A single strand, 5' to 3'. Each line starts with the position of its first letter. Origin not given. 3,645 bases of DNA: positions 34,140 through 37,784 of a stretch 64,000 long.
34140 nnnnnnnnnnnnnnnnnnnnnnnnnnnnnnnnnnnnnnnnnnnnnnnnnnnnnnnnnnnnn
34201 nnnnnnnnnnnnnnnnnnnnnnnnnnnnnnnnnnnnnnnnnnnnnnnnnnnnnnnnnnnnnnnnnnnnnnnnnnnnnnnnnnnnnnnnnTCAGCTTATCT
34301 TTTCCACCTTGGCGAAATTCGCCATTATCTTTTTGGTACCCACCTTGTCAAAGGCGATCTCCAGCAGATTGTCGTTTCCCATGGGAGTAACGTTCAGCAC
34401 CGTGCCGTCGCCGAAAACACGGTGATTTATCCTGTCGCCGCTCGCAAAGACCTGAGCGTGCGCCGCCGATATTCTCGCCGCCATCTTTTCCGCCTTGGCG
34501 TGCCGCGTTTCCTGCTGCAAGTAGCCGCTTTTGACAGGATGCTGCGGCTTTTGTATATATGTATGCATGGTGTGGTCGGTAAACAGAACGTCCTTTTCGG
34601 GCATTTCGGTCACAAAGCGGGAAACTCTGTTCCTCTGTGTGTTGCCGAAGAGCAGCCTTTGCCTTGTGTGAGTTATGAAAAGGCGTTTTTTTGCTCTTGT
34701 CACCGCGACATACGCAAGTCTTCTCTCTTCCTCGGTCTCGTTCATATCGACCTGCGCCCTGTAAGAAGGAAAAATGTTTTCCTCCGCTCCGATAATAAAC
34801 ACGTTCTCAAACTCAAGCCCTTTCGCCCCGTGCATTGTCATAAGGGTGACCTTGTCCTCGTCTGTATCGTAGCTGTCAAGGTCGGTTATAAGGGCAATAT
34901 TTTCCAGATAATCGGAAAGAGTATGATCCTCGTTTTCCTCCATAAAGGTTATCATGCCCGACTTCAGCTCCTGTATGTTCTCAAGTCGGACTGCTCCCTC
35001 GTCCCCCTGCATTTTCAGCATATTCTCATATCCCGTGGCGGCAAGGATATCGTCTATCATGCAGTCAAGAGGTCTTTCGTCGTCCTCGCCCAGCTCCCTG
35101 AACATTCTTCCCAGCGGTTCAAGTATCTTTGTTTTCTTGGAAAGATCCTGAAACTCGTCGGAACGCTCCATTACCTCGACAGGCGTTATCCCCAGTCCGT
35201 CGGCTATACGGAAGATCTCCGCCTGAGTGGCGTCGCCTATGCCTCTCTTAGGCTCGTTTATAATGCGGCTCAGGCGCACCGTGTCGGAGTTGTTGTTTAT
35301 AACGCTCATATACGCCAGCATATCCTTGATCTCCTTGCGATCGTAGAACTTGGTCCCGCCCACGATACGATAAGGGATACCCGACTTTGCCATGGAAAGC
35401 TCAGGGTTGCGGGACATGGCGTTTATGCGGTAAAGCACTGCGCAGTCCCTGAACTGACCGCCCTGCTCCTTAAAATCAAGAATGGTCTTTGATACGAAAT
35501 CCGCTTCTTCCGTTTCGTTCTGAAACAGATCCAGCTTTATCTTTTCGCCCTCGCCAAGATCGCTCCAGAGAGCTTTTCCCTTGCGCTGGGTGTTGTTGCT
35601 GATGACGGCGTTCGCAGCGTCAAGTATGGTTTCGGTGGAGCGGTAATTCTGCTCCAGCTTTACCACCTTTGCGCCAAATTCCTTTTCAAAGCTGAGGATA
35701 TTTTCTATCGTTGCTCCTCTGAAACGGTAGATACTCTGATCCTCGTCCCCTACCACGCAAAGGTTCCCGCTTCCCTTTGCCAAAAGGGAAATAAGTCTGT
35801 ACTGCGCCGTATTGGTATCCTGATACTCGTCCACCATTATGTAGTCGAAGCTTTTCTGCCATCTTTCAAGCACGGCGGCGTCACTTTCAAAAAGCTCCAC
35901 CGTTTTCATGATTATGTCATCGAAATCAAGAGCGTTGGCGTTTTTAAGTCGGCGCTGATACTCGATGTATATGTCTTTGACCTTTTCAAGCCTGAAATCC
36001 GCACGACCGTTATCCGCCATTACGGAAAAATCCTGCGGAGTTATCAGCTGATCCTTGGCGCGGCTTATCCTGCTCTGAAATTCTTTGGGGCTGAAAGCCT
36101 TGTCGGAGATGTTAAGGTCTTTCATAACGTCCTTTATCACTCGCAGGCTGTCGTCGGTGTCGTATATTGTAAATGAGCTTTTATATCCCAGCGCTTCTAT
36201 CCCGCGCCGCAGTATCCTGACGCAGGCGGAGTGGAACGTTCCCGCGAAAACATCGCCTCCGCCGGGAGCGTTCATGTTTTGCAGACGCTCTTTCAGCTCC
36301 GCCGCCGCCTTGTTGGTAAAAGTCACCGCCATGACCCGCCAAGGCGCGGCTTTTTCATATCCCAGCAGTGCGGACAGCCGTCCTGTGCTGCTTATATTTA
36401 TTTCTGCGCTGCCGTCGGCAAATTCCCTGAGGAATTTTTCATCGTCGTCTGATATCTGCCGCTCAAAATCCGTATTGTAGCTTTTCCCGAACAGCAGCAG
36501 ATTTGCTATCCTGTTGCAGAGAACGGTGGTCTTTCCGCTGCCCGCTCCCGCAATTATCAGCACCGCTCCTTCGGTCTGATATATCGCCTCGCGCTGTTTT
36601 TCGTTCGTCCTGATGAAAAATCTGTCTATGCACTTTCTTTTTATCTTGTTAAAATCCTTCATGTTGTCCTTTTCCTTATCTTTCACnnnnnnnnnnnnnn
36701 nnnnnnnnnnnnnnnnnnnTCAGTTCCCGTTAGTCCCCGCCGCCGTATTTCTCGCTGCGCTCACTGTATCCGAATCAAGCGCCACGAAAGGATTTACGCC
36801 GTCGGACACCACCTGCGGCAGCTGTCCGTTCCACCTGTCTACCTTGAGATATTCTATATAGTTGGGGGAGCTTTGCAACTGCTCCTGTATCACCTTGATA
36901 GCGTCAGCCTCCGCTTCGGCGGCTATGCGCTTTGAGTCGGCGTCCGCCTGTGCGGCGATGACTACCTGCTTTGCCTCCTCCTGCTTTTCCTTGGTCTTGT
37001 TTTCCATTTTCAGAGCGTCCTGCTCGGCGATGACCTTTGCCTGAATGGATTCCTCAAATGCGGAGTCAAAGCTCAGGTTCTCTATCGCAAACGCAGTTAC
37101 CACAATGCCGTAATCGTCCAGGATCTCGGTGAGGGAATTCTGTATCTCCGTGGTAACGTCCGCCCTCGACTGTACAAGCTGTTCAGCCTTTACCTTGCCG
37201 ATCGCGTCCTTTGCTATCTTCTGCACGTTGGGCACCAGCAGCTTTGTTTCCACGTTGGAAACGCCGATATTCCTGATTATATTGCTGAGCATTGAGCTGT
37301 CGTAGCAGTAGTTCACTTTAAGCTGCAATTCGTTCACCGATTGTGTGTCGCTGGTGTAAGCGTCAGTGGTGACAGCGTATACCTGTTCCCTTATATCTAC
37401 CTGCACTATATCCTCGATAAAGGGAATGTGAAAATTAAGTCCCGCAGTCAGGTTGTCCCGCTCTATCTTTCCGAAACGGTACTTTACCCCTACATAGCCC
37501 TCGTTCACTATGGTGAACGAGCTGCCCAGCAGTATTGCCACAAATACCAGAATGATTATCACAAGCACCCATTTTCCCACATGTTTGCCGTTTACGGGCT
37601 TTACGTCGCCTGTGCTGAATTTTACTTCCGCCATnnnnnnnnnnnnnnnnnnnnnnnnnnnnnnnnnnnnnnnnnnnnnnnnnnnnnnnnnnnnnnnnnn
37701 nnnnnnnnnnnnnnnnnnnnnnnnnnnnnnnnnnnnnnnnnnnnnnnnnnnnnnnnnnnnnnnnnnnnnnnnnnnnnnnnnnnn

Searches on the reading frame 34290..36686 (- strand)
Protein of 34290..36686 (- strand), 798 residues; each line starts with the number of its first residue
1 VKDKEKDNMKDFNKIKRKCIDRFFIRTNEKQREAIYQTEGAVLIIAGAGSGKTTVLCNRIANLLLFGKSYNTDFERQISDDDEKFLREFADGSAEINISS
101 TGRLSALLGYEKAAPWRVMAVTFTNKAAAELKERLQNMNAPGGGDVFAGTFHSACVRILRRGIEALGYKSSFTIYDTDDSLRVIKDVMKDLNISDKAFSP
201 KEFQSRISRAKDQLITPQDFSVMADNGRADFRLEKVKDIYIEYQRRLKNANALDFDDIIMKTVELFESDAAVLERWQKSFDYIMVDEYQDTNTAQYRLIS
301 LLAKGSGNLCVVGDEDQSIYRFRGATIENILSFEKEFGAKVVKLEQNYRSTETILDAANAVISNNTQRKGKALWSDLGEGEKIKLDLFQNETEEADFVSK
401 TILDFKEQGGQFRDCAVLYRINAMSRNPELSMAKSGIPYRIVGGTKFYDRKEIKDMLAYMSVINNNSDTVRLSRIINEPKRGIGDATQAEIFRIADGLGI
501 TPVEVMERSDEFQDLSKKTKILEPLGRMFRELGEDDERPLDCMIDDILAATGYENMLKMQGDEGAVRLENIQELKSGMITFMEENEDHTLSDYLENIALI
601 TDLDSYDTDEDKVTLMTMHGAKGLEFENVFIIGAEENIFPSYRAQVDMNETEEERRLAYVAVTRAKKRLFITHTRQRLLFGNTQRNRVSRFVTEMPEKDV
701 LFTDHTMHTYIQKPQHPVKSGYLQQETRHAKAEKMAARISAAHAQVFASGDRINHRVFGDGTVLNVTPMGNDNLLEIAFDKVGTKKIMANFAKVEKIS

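Call 66: search_protein_families(library=pfam, proteins=[window:34290-36686:-], max_evalue=0.00001)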
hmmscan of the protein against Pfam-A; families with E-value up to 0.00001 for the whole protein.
window:34290-36686:- (798 aa): 8 families
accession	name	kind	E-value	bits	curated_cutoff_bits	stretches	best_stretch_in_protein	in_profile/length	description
PF00580.27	UvrD-helicase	-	5.4e-84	282.5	23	2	102-337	32-270/271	UvrD/REP helicase N-terminal domain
PF13361.12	UvrD_C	-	1.5e-77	261.8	25.6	1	342-675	1-349/350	UvrD-like helicase C-terminal domain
PF13245.12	AAA_19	-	6.1e-21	75.4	25.1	1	116-323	42-134/134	AAA domain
PF21196.3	PcrA_UvrD_tudor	-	6.6e-13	48.7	23.9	1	750-796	2-48/48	PcrA/UvrD tudor domain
PF01443.25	Viral_helicase1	-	1.6e-10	41.6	21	0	587-671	153-226/228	Viral superfamily 1 RNA helicase core domain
PF13538.12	UvrD_C_2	-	1.6e-09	37.9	27.4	1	613-671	2-51/52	UvrD-like helicase C-terminal domain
PF13604.12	AAA_30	-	1.4e-07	31.8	27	0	261-368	71-174/191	AAA domain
PF13086.12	AAA_11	-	5.6e-06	26.7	27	0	27-317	2-249/257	AAA domain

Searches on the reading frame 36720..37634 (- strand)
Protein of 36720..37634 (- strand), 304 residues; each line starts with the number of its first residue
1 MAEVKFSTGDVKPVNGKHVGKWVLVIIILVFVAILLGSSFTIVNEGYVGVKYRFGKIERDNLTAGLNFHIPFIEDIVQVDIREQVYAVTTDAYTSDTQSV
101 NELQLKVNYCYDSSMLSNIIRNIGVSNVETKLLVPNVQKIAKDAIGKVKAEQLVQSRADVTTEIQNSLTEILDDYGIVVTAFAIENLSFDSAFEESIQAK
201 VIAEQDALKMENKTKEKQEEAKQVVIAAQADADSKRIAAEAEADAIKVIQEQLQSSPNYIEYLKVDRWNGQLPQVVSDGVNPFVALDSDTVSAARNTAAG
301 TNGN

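Call 66: search_protein_families(library=pfam, proteins=[window:36720-37634:-], max_evalue=0.00001)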
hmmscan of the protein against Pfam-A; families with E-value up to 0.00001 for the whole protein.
window:36720-37634:- (304 aa): 1 family
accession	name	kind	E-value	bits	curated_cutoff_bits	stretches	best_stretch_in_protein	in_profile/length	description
PF01145.31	Band_7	-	3.2e-28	99.4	23.6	1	41-221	1-172/176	SPFH domain / Band 7 family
